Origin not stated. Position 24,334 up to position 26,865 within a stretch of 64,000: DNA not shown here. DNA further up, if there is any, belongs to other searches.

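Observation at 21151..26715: A glycyl radical enzyme, its activase and a cytoplasmic GH2 glycosidase form one tight operon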

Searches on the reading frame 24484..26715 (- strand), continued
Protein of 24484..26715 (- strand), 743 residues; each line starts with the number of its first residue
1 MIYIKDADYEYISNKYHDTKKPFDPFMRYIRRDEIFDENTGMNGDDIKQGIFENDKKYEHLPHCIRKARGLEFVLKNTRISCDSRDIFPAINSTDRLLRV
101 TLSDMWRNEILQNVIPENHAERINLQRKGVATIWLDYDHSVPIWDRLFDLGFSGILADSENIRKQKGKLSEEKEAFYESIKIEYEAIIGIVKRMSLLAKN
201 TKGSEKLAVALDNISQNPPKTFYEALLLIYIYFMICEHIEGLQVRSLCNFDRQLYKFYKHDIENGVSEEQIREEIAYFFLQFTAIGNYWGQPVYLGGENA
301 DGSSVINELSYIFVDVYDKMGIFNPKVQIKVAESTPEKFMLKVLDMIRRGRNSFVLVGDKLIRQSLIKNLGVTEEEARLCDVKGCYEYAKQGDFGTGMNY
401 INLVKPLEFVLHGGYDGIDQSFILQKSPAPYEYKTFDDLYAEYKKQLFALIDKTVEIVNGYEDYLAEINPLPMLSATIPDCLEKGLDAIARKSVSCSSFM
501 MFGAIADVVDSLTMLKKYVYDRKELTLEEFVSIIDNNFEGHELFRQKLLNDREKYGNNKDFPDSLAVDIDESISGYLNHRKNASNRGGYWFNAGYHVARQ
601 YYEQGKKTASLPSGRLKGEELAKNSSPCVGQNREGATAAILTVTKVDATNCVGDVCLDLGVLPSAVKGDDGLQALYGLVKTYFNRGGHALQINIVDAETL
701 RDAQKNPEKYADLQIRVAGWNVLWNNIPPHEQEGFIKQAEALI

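Call 22: search_protein_families(library=pfam, proteins=[L015:6420-7349:+, L034:7871-9022:+, L003:12223-13077:+, L041:5216-6589:+, L061:6996-7694:+, L042:12213-12863:+, L041:7653-8996:+, L076:4388-5290:+, L068:4904-6430:+, L073:8063-9076:-], max_evalue=0.00001)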
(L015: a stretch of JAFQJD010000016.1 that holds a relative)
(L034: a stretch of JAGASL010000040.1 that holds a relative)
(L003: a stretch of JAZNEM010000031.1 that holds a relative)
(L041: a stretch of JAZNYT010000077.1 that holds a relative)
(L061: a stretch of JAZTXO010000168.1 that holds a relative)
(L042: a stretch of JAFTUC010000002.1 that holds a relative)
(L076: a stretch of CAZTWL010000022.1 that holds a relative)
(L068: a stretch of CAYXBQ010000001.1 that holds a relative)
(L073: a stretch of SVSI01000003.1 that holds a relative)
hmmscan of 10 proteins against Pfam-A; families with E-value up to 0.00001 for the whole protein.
L015:6420-7349:+ (309 aa): 1 family
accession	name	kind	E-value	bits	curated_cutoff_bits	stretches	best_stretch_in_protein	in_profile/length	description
PF00892.27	EamA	-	7.4e-32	110.9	28.2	2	161-292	2-131/135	EamA-like transporter family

L034:7871-9022:+ (383 aa): 3 families
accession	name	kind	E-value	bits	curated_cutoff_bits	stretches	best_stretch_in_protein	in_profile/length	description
PF05580.18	Peptidase_S55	-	7.5e-74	248.7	25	1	172-374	3-210/210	SpoIVB peptidase S55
PF13180.12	PDZ_2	-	2.7e-09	37.6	27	1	85-162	7-78/80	PDZ domain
PF17820.7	PDZ_6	-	1.3e-08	34.9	27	1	109-151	10-52/54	PDZ domain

L003:12223-13077:+ (284 aa): 1 family
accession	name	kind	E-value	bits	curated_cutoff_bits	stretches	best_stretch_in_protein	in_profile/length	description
PF08450.18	SGL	-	1.4e-49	169.4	26.3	1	13-253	1-245/246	SMP-30/Gluconolactonase/LRE-like region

L041:5216-6589:+ (457 aa): 6 families
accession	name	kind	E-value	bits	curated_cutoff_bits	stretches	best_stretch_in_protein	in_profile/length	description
PF12831.13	FAD_oxidored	-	2.2e-123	413.1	27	1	13-449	1-416/416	FAD dependent oxidoreductase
PF01266.30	DAO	-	3.4e-09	37.1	27.9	1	13-91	1-82/353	FAD dependent oxidoreductase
PF00890.30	FAD_binding_2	-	1.6e-08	34.6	20.4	1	13-49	1-37/414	FAD binding domain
PF07992.20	Pyr_redox_2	-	7e-08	32.7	26.1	1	12-46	1-35/291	Pyridine nucleotide-disulphide oxidoreductase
PF01946.23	Thi4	-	7.1e-07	29.1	26.2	1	7-53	13-61/235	Thi4 family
PF01134.28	GIDA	-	9.8e-07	28.6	22.1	1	13-42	1-31/391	Glucose inhibited division protein A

L061:6996-7694:+ (232 aa): 1 family
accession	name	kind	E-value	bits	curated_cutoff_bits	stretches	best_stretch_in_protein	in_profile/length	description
PF03629.24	SASA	-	5e-49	167.4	24.8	1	3-227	4-225/226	Carbohydrate esterase, sialic acid-specific acetylesterase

L042:12213-12863:+ (216 aa): 1 family
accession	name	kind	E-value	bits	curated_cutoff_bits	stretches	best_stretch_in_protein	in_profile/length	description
PF13472.12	Lipase_GDSL_2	-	4.2e-06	27.8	32.9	1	51-170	48-164/178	GDSL-like Lipase/Acylhydrolase family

L041:7653-8996:+ (447 aa): 2 families
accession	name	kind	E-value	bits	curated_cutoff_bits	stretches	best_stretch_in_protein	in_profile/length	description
PF02055.22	Glyco_hydro_30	-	3e-40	138.7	23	1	42-368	2-348/348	Glycosyl hydrolase family 30 TIM-barrel domain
PF02057.21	Glyco_hydro_59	-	2.9e-14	53.5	27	1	41-301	1-233/294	Glycosyl hydrolase family 59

L076:4388-5290:+ (300 aa): 1 family
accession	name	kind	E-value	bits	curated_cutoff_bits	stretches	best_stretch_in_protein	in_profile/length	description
PF01261.30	AP_endonuc_2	-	1.2e-25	91.1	31.1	1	21-268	2-229/249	Xylose isomerase-like TIM barrel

L068:4904-6430:+ (508 aa): 0 families

L073:8063-9076:- (337 aa): 3 families
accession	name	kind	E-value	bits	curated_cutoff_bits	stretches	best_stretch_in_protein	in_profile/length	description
PF22725.1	GFO_IDH_MocA_C3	-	2.6e-14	53.7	27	1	136-253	3-124/124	GFO/IDH/MocA C-terminal domain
PF02894.22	GFO_IDH_MocA_C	-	2.1e-12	47.8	22.9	1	139-317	2-192/218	Oxidoreductase family, C-terminal alpha/beta domain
PF01408.29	GFO_IDH_MocA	-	1.8e-09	38.8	24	1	5-126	2-120/120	Oxidoreductase family, NAD-binding Rossmann fold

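Call 37: search_protein_families(library=pfam, proteins=[L025:12244-14232:+, L028:14060-15634:+, L051:13766-15484:+, L052:5174-7288:+, L059:8321-10792:+, L059:10817-12763:+, L059:12825-14309:+, L060:2786-4384:+, L063:7353-12005:+, L076:12380-14032:+], max_evalue=0.00001)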
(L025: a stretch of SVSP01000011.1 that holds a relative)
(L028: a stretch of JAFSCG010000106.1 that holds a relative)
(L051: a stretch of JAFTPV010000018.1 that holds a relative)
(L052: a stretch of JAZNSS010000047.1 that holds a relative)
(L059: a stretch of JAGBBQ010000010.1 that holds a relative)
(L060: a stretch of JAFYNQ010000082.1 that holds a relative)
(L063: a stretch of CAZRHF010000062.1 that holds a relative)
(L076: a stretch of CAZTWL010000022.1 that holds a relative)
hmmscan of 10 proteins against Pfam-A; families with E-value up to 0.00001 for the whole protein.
L025:12244-14232:+ (663 aa): 0 families

L028:14060-15634:+ (525 aa): 0 families

L051:13766-15484:+ (573 aa): 3 families
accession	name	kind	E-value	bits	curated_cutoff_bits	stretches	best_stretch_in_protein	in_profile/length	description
PF00892.27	EamA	-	6.1e-32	111.2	28.2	2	161-293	2-132/135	EamA-like transporter family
PF04055.27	Radical_SAM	-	4.8e-19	69.6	29.5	1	325-517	2-166/166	Radical SAM superfamily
PF13353.11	Fer4_12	-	5.4e-12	46.6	22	1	317-480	2-135/137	4Fe-4S single cluster domain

L052:5174-7288:+ (705 aa): 2 families
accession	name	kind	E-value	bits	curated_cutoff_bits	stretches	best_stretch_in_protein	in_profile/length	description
PF19543.5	GH123_N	-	1.4e-14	53.4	22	1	553-672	811-922/969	Glycoside hydrolase 123, N-terminal domain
PF14871.12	GHL6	-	4e-07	30.8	35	1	374-464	47-132/132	Hypothetical glycosyl hydrolase 6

L059:8321-10792:+ (824 aa): 3 families
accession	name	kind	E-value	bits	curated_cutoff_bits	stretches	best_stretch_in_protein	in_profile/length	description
PF22666.2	Glyco_hydro_2_N2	-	3.9e-34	118.5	27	1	29-179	11-165/167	Glycosyl hydrolase 2 galactose-binding domain-like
PF17753.7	Ig_mannosidase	-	2.8e-07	30.5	22.6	1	772-811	18-60/81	Ig-fold domain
PF00703.27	Glyco_hydro_2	-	4e-06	28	23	0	193-291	3-109/109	Glycosyl hydrolases family 2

L059:10817-12763:+ (649 aa): 1 family
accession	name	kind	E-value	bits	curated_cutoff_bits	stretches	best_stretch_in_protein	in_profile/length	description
PF16126.11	DUF4838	-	2.7e-10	40.4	26.6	1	247-505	80-315/325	Domain of unknown function (DUF4838)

L059:12825-14309:+ (495 aa): 0 families

L060:2786-4384:+ (533 aa): 2 families
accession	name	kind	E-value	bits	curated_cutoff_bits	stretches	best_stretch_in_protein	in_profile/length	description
PF13306.12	LRR_5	-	6.2e-55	185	27.7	2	71-190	11-127/127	BspA type Leucine rich repeat region (6 copies)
PF13855.12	LRR_8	-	3e-07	30.5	27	0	153-194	14-56/61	Leucine rich repeat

L063:7353-12005:+ (1551 aa): 1 family
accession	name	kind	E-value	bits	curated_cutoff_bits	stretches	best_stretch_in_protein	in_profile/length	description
PF03629.24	SASA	-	2.5e-16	60.4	24.8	1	1183-1366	3-174/226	Carbohydrate esterase, sialic acid-specific acetylesterase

L076:12380-14032:+ (551 aa): 0 families

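Call 43: predict_structure(alignment_id=A1)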
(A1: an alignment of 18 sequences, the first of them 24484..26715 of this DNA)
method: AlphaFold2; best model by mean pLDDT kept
length: 743 residues; sequences in the alignment: 18
mean_pLDDT: 84.5   pTM: 0.87
mean pLDDT of the five models: 84.5, 81.1, 79.2, 76.4, 75.7
residues with pLDDT >= 90: 362; 70-90: 264; 50-70: 95; < 50: 22
segments of 3 or more residues with pLDDT < 50: 622-635, 741-743
pLDDT, mean of each block of 10 residues (from residue 1): 92 82 64 83 89 95 96 95 93 83 94 96 90 76 92 98 93 96 98 97 96 98 97 90 81 95 97 95 66 83 92 94 82 94 89 84 87 85 68 79 91 88 88 96 96 94 92 93 92 81 82 94 95 93 90 65 80 90 89 66 74 77 40 50 70 69 77 88 81 73 79 57 62 60 44
secondary structure, 60 per line:
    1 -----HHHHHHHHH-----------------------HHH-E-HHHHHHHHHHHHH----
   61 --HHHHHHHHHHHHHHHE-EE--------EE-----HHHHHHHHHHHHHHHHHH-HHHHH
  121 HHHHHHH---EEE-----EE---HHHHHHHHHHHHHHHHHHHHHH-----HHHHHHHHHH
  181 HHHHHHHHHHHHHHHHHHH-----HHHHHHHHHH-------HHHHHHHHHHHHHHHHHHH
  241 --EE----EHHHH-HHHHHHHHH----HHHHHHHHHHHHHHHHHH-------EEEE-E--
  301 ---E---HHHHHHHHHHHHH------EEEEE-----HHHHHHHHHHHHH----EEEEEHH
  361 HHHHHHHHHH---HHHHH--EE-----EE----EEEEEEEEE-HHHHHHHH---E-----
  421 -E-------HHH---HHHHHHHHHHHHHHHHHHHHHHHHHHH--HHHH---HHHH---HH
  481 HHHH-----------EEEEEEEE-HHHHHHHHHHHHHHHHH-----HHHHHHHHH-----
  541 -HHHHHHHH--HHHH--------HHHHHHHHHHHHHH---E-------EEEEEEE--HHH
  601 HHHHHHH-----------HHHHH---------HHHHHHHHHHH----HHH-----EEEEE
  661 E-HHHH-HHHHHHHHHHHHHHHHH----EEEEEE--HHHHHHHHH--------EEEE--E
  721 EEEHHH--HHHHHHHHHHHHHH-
elements in order (helices of 4 or more, strands of 3 or more residues): H6-14 H44-56 H63-77 H97-114 H116-127 E131-133 H144-165 H171-199 H205-214 H222-240 H250-253 H255-263 H268-285 E293-296 H308-320 E327-331 H337-349 E354-358 H359-370 H374-378 E394-402 H404-411 H436-462 H465-468 H472-475 H479-484 E496-503 H505-521 H527-535 H542-549 H552-555 H564-577 E589-595 H598-607 H619-623 H633-643 E656-661 H663-666 H668-684 E689-694 H697-705 E714-717 E720-723 H729-742

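Call 45: find_encoding_contigs(protein=P0001, flank=3000, max_places=7)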
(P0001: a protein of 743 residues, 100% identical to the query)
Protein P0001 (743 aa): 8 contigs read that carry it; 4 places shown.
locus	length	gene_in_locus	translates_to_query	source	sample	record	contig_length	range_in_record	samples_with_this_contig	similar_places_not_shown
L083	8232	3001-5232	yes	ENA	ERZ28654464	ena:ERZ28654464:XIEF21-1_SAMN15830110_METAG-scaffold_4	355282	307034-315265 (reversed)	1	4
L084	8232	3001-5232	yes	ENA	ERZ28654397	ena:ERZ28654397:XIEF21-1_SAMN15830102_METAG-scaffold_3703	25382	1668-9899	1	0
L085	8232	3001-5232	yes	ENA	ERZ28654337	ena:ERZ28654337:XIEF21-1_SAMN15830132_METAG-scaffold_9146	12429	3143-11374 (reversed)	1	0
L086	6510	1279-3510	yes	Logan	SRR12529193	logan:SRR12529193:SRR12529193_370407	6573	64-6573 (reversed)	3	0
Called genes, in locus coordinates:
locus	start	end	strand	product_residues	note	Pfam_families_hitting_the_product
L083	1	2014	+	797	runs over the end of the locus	PF00703:Glyco_hydro_2, PF02836:Glyco_hydro_2_C, PF16355:DUF4982, PF18565:Glyco_hydro2_C5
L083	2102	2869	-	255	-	PF12833:HTH_18, PF00165:HTH_AraC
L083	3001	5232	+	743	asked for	PF02901:PFL-like, PF01228:Gly_radical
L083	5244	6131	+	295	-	PF13353:Fer4_12, PF00037:Fer4 (weak), PF13237:Fer4_10, PF14697:Fer4_21, PF12838:Fer4_7, PF13187:Fer4_9 (weak), PF00037:Fer4 (weak), PF04055:Radical_SAM, +2 more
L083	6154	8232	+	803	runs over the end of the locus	PF00703:Glyco_hydro_2, PF02836:Glyco_hydro_2_C, PF16355:DUF4982, PF18565:Glyco_hydro2_C5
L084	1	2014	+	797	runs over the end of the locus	PF00703:Glyco_hydro_2, PF02836:Glyco_hydro_2_C, PF16355:DUF4982, PF18565:Glyco_hydro2_C5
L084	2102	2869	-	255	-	PF12833:HTH_18, PF00165:HTH_AraC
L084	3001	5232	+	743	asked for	PF02901:PFL-like, PF01228:Gly_radical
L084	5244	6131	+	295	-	PF13353:Fer4_12, PF00037:Fer4 (weak), PF13237:Fer4_10, PF14697:Fer4_21, PF12838:Fer4_7, PF13187:Fer4_9 (weak), PF00037:Fer4 (weak), PF04055:Radical_SAM, +2 more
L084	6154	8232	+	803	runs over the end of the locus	PF00703:Glyco_hydro_2, PF02836:Glyco_hydro_2_C, PF16355:DUF4982, PF18565:Glyco_hydro2_C5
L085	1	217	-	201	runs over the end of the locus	PF01554:MatE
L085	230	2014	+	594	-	PF00703:Glyco_hydro_2, PF02836:Glyco_hydro_2_C, PF16355:DUF4982, PF18565:Glyco_hydro2_C5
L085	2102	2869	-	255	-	PF12833:HTH_18, PF00165:HTH_AraC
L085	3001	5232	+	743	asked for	PF02901:PFL-like, PF01228:Gly_radical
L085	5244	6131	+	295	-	PF13353:Fer4_12, PF00037:Fer4 (weak), PF13237:Fer4_10, PF14697:Fer4_21, PF12838:Fer4_7, PF13187:Fer4_9 (weak), PF00037:Fer4 (weak), PF04055:Radical_SAM, +2 more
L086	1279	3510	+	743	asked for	PF02901:PFL-like, PF01228:Gly_radical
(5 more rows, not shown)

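Call 46: fold_search(model_id=the predicted structure, library=pdb)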
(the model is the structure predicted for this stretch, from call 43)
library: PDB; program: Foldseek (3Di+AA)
matches with E <= 10: 191; with E <= 0.001: 67
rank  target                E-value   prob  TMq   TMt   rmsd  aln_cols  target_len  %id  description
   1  6vxc_A                8.5e-37  1.00  0.81  0.77   4.8       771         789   25  Crystal structure of hydroxyproline dehydratase (HypD) from Clostridioides difficile (released 2020-04-08)
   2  5i2g_B                9.9e-36  1.00  0.80  0.75   5.1       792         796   23  1,2-propanediol Dehydration in Roseburia inulinivorans; Structural Basis for Substrate and Enantiomer Selectivity (released 2016-06-01)
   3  5i2g_A                1.0e-35  1.00  0.82  0.77   6.7       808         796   22  1,2-propanediol Dehydration in Roseburia inulinivorans; Structural Basis for Substrate and Enantiomer Selectivity (released 2016-06-01)
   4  1r8w_A                4.8e-35  1.00  0.80  0.76   4.7       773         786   24  Native structure of the B12-independent glycerol dehydratase from clostridium butyricum (released 2004-06-01)
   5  2f3o_A                5.8e-35  1.00  0.82  0.79   4.8       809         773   25  Crystal Structure of a glycyl radical enzyme from Archaeoglobus fulgidus (released 2006-03-07)
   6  5i2a_A                3.6e-34  1.00  0.80  0.72   4.2       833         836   21  1,2-propanediol Dehydration in Roseburia inulinivorans; Structural Basis for Substrate and Enantiomer Selectivity (released 2016-06-01)
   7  5i2a_B                8.8e-34  1.00  0.78  0.70   7.9       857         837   21  1,2-propanediol Dehydration in Roseburia inulinivorans; Structural Basis for Substrate and Enantiomer Selectivity (released 2016-06-01)
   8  8iof_A                1.4e-33  1.00  0.81  0.77   4.5       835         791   21  Crystal structure of N-methyl-Cis-4-hydroxy-D-proline dehydratase in Clostridium sp. FS41 (released 2024-03-27)
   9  9rcp_B                1.7e-33  1.00  0.81  0.76   4.6       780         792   22  1,2-propanediol dehydratase with 0.1 % 1,3-propanediol additive (released 2025-06-11)
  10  8iof_C                2.2e-33  1.00  0.80  0.75   5.3       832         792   20  Crystal structure of N-methyl-Cis-4-hydroxy-D-proline dehydratase in Clostridium sp. FS41 (released 2024-03-27)
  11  9rco_A                6.8e-33  1.00  0.81  0.76   4.1       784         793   23  1,2-propanediol dehydratase with 0.1 % glycerol additive (released 2025-06-11)
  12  5a0u_A                7.5e-33  1.00  0.79  0.74   5.2       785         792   21  Structure of CutC choline lyase choline bound form from Klebsiella pneumoniae. (released 2015-07-29)
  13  8yjo_A                1.3e-32  1.00  0.80  0.78   4.3       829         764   20  Structure of E. coli glycyl radical enzyme PflD with bound malonate (released 2024-10-02)
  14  6xs4_A                1.6e-32  1.00  0.80  0.73   4.6       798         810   21  Crystal structure of glycyl radical enzyme ECL_02896 from Enterobacter cloacae subsp. cloacae (released 2020-08-12)
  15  9rcp_C                2.0e-32  1.00  0.81  0.76   3.9       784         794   22  1,2-propanediol dehydratase with 0.1 % 1,3-propanediol additive (released 2025-06-11)
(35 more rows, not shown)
